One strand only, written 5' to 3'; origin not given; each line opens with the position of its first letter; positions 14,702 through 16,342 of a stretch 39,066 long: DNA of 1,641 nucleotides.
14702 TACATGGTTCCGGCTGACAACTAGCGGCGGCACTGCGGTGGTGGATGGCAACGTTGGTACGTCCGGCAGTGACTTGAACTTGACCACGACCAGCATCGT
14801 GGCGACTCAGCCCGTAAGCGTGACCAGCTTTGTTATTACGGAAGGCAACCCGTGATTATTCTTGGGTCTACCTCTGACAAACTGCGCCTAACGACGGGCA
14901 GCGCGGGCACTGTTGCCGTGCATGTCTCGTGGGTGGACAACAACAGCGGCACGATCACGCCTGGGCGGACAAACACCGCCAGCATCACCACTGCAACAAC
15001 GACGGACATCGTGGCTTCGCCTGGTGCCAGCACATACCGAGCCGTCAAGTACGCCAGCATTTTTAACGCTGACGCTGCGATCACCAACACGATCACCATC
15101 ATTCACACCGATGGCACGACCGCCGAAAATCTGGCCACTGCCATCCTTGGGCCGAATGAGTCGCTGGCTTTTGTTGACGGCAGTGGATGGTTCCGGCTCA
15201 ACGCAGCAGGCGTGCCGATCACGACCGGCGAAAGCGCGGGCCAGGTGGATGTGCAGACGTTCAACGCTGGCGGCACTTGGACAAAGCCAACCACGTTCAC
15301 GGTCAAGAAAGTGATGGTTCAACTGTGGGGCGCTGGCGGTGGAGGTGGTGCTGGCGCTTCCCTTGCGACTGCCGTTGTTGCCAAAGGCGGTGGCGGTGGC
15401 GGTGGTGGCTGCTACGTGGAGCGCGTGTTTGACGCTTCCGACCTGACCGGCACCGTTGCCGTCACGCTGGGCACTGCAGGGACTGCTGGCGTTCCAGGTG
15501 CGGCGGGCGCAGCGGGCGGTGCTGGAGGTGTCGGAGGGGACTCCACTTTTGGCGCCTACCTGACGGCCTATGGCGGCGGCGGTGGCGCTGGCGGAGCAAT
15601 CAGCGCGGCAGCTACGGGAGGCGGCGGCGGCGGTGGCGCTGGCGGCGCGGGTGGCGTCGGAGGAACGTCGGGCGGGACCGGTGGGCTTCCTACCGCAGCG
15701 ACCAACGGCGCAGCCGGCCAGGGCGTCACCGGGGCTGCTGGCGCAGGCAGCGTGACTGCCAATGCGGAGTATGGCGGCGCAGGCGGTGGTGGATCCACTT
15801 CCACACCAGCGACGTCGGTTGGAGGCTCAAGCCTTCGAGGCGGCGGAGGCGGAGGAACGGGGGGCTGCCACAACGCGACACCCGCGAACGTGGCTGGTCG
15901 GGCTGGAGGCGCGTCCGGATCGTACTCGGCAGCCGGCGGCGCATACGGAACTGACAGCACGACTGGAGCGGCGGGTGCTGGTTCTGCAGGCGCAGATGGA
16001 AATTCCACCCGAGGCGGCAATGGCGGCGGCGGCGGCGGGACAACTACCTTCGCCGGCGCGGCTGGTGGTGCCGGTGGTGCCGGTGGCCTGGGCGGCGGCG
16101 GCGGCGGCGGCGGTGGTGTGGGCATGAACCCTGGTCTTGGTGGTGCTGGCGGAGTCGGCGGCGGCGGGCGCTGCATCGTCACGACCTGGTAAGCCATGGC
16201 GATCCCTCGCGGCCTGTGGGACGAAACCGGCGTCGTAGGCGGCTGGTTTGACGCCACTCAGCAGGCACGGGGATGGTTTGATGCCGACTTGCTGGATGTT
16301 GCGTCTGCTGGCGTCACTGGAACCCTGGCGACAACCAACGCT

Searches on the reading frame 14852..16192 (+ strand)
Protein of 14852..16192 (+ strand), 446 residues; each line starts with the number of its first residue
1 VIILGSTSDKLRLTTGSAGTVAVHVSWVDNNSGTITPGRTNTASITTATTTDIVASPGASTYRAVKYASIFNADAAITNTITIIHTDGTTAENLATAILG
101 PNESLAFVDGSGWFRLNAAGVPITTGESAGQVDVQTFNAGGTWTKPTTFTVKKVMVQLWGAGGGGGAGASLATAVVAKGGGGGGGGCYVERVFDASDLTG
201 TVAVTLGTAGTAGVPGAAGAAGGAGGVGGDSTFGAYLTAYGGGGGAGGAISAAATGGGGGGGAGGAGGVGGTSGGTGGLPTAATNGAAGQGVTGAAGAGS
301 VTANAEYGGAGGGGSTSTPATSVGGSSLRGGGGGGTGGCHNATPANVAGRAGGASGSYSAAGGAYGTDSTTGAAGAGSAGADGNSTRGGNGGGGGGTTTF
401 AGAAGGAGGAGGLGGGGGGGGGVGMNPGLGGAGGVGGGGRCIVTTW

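Call 28: search_protein_families(library=phrogs, proteins=[window:14852-16192:+], max_evalue=0.00001)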
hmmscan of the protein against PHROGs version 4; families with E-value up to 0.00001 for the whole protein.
window:14852-16192:+ (446 aa): 2 families
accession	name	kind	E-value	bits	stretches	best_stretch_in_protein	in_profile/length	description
phrog_863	-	tail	3.8e-23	83.3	1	10-325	296-592/690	tail fiber assembly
phrog_2295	-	unknown function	8e-07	29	1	38-411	487-840/1183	-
